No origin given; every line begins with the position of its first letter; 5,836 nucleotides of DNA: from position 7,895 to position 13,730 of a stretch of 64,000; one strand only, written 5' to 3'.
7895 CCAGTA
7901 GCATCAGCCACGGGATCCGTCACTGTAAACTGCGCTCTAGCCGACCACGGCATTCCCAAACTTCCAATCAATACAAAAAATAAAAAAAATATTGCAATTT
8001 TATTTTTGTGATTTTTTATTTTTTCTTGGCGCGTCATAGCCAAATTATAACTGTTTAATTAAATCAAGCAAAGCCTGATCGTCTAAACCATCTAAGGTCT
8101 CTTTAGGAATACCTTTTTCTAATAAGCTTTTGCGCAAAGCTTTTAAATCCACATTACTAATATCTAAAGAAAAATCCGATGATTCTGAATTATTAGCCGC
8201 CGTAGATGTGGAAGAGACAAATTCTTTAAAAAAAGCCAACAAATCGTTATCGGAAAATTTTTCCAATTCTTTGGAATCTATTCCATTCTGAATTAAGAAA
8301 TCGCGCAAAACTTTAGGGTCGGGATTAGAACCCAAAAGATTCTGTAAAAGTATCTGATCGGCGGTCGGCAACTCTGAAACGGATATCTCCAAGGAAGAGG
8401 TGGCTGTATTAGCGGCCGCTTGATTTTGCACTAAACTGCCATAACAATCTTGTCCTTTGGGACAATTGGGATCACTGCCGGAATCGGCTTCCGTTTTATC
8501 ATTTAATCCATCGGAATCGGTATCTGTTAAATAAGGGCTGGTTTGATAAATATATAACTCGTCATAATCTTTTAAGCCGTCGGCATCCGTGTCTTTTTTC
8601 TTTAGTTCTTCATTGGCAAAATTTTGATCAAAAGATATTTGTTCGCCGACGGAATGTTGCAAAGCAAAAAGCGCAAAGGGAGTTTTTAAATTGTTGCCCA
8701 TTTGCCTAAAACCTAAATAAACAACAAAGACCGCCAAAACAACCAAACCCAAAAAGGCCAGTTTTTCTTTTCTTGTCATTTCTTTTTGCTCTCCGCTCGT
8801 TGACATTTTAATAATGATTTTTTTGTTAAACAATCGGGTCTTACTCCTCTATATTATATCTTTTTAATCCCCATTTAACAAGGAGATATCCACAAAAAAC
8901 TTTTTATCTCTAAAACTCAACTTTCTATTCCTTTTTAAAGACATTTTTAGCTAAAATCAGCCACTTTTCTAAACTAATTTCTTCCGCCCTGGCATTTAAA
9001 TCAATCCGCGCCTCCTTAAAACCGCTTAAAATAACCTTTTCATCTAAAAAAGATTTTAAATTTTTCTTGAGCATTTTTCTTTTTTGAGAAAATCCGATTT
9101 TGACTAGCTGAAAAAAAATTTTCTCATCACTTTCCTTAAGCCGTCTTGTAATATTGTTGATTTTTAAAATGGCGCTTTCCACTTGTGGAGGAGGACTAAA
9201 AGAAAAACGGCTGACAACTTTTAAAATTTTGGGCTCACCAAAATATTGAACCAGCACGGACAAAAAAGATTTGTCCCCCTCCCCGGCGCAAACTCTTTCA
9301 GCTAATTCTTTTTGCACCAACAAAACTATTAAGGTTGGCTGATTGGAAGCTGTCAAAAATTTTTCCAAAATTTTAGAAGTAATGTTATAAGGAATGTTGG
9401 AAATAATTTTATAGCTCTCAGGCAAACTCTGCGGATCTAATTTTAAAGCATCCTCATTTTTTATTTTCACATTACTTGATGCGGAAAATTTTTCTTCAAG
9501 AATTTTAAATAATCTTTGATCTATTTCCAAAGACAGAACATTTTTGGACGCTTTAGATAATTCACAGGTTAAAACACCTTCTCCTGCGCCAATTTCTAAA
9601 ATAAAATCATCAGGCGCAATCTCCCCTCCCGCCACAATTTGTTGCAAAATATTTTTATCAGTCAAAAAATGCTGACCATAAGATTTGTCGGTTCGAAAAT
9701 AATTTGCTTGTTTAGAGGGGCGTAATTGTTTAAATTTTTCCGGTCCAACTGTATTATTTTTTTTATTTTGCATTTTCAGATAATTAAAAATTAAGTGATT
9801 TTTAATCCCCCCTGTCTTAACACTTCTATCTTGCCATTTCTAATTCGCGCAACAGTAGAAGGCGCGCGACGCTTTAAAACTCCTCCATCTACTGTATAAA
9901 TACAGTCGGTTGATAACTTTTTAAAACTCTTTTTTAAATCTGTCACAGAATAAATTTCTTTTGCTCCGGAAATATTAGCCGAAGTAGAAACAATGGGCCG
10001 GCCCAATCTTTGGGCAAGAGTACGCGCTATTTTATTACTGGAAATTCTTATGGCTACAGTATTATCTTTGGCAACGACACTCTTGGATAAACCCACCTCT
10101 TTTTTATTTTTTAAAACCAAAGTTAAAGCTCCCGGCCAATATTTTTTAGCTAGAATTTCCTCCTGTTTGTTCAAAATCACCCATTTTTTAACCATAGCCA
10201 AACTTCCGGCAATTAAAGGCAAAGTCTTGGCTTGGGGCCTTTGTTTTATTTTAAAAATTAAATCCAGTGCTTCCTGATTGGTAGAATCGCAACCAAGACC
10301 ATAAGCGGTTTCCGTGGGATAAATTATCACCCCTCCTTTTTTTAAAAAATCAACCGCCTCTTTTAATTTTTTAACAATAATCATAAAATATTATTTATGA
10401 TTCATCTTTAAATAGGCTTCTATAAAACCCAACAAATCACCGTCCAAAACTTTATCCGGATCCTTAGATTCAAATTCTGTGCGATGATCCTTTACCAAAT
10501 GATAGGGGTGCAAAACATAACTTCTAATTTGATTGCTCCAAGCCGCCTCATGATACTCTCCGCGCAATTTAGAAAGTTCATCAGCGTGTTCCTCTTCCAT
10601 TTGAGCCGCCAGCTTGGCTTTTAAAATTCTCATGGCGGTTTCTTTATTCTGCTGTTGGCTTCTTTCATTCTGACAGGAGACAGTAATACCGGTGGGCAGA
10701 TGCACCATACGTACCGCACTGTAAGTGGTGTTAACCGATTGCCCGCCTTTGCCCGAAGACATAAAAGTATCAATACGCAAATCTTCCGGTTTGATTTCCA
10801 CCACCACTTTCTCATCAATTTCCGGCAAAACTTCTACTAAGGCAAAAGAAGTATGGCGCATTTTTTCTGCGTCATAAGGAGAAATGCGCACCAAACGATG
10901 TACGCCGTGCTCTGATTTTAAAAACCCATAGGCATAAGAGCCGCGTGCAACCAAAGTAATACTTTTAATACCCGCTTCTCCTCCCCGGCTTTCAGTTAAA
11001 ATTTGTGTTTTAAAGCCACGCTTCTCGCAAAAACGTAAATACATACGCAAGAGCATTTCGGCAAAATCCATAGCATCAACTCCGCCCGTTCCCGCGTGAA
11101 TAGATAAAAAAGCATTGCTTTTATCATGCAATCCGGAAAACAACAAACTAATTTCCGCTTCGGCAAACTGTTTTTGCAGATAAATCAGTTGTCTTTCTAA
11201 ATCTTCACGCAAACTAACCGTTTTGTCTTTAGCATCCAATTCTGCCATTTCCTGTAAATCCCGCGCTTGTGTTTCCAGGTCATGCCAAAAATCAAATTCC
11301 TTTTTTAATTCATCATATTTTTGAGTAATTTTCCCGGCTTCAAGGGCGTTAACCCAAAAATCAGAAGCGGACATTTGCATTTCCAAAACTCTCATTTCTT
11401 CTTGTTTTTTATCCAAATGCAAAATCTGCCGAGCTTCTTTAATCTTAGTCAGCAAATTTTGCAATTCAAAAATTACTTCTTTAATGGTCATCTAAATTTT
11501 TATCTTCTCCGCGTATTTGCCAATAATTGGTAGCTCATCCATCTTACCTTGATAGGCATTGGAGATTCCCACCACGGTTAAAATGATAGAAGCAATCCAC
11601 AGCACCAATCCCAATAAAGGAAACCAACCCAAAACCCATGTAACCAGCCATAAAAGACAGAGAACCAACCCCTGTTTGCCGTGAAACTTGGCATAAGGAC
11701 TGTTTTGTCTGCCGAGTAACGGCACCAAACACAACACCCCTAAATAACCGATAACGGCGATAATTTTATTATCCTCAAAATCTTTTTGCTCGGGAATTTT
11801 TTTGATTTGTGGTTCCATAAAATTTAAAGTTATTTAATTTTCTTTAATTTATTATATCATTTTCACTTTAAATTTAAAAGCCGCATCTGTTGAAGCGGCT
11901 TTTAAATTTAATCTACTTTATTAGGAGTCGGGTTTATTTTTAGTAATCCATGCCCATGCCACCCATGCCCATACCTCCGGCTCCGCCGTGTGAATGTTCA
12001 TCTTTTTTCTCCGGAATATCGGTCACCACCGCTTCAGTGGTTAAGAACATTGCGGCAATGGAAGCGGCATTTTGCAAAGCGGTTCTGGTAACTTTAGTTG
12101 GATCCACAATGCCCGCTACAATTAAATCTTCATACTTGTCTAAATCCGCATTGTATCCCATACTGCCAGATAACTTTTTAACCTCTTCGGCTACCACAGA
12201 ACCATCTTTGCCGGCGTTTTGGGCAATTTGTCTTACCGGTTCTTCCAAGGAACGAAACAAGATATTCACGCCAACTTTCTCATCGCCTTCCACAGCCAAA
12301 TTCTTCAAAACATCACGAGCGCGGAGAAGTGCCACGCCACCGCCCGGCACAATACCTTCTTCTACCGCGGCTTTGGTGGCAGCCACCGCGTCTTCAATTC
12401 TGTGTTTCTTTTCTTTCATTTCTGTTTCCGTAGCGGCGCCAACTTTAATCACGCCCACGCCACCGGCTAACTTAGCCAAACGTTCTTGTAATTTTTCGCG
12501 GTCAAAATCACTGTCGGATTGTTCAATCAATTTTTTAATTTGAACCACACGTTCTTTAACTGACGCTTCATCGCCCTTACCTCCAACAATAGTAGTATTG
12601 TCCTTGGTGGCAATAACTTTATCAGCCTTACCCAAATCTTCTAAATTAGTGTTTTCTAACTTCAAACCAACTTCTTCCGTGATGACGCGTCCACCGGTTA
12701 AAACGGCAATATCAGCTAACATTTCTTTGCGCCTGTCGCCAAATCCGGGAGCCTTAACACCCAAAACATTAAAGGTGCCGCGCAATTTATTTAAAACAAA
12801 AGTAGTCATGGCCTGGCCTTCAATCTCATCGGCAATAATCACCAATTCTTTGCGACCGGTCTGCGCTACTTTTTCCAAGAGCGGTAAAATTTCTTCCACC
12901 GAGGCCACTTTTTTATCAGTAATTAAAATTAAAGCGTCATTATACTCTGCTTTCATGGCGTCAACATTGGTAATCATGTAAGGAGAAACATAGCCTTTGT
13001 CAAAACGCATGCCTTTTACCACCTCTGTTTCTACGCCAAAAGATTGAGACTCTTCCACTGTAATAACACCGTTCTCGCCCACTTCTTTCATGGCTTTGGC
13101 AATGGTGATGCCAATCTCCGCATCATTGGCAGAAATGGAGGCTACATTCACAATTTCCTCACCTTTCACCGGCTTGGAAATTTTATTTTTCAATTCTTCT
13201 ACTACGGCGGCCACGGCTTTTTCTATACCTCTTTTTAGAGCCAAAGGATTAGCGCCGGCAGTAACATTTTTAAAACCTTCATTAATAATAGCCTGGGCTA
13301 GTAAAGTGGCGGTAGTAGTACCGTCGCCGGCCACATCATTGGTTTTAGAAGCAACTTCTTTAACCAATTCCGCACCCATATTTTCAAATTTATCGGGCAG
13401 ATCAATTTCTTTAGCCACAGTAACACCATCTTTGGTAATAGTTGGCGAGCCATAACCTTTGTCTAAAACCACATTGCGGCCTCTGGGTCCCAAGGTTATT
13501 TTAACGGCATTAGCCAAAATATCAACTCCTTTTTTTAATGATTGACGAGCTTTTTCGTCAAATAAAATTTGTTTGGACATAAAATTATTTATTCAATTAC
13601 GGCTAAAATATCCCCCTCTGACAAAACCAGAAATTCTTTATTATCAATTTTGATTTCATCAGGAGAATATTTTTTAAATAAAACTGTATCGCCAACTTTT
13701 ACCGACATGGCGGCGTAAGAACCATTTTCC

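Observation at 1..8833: Truncated giant (>2678 aa) cysteine-rich secreted protein, invisible to the ORF track, with a co-oriented Ca-binding partner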

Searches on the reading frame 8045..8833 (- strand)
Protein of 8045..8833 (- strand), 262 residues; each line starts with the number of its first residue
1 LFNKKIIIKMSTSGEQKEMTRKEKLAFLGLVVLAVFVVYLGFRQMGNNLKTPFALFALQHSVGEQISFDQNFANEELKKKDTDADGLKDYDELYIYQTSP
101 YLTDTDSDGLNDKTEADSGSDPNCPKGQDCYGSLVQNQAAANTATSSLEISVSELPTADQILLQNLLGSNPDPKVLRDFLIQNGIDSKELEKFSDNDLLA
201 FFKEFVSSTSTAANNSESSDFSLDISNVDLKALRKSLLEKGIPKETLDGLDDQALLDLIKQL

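Call 5: search_protein_families(library=pfam, proteins=[window:8045-8833:-], max_evalue=0.1)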
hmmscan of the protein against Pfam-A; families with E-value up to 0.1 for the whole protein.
window:8045-8833:- (262 aa): 2 families
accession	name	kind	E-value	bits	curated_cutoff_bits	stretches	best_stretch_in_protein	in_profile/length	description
PF18884.5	TSP3_bac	-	1.6e-06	28.3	25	1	104-123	1-20/22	Bacterial TSP3 repeat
PF18326.6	RFX5_N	-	0.031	14.5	25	1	188-222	24-58/59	RFX5 N-terminal domain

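Call 8: search_protein_families(library=ncbifam, proteins=[window:8045-8833:-], max_evalue=0.1)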
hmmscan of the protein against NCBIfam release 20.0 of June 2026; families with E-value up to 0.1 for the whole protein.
window:8045-8833:- (262 aa): 4 families
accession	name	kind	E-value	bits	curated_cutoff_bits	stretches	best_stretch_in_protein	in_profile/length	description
NF033765.2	gliding_CglD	equivalog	0.00015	19.7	400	1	71-129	69-134/1124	adventurous gliding motility lipoprotein CglD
NF047639.1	throspo3_MtsD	equivalog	0.00023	19.4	800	1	77-126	456-504/651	cell-cell cohesion protein MtsD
NF045892.1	ICE_Mbov_0399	equivalog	0.0094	14.9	170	1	174-229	427-483/714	Mbov_0399 family ICE element protein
NF038009.1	TatB_1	subfamily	0.043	14.1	100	0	16-36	11-31/70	twin-arginine translocation system-associated protein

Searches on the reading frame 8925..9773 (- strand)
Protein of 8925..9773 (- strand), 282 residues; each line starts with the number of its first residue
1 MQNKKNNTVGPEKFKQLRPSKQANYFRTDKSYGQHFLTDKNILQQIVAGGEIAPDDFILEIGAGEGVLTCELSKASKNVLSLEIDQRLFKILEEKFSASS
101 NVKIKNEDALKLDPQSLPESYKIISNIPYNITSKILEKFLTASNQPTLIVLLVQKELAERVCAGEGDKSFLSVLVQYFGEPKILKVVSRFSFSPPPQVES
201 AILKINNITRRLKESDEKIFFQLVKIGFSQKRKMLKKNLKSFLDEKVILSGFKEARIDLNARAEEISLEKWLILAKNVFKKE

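Call 5: search_protein_families(library=pfam, proteins=[window:8925-9773:-], max_evalue=0.1)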
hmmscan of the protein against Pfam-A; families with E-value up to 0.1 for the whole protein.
window:8925-9773:- (282 aa): 7 families
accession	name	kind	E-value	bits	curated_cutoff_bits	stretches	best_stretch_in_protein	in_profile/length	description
PF00398.26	RrnaAD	-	5.6e-61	206.4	24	1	27-276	3-259/263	Ribosomal RNA adenine dimethylase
PF13649.12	Methyltransf_25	-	2.3e-05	25.4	27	1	58-123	1-67/97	Methyltransferase domain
PF08242.18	Methyltransf_12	-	0.0017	19.5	30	1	59-121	1-66/98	Methyltransferase domain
PF08241.18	Methyltransf_11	-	0.0027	18.7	21.2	1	59-114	1-55/95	Methyltransferase domain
PF02390.23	Methyltransf_4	-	0.0027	17.6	24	1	58-118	5-69/173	Putative methyltransferase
PF05175.20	MTS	-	0.041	14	23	1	58-141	35-124/170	Methyltransferase small domain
PF03602.21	Cons_hypoth95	-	0.061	13.4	24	0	57-115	44-107/182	Conserved hypothetical protein 95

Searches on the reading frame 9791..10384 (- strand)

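Call 5: search_protein_families(library=pfam, proteins=[window:9791-10384:-], max_evalue=0.1)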
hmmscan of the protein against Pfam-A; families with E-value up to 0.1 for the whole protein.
window:9791-10384:- (197 aa): 1 family
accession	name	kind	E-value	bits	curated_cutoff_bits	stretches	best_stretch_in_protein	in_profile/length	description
PF01300.24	Sua5_yciO_yrdC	-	1.9e-51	174.5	25.1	1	13-192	2-178/178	Telomere recombination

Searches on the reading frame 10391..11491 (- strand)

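Call 5: search_protein_families(library=pfam, proteins=[window:10391-11491:-], max_evalue=0.1)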
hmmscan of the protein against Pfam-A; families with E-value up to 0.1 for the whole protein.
window:10391-11491:- (366 aa): 2 families
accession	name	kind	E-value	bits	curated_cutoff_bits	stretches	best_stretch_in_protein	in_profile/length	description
PF03462.23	PCRF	-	1.1e-48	166.1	24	1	30-219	2-194/194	PCRF domain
PF00472.26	RF-1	-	8.4e-40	135.8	35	1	228-337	2-116/116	RF-1 domain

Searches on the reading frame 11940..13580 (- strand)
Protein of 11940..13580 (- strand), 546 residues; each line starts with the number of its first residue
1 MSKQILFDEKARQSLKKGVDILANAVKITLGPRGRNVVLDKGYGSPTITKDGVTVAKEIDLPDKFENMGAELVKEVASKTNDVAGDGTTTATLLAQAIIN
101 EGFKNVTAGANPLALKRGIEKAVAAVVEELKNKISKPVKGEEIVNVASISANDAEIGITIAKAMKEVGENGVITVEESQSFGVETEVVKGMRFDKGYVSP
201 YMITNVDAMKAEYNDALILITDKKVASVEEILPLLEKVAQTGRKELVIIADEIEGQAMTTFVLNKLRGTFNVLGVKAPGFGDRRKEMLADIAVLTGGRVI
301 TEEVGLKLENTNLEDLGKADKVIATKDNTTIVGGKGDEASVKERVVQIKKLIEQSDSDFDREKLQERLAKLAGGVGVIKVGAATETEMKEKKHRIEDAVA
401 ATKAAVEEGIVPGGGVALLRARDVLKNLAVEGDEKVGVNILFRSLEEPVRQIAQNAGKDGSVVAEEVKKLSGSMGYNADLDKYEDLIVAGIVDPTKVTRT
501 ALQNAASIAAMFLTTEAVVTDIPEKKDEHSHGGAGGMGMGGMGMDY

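Call 5: search_protein_families(library=pfam, proteins=[window:11940-13580:-], max_evalue=0.1)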
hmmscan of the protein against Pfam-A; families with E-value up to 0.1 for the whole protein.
window:11940-13580:- (546 aa): 1 family
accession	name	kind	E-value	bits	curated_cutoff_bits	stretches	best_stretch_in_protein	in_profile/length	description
PF00118.29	Cpn60_TCP1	-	2.5e-70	238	34.3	1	22-521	1-488/490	TCP-1/cpn60 chaperonin family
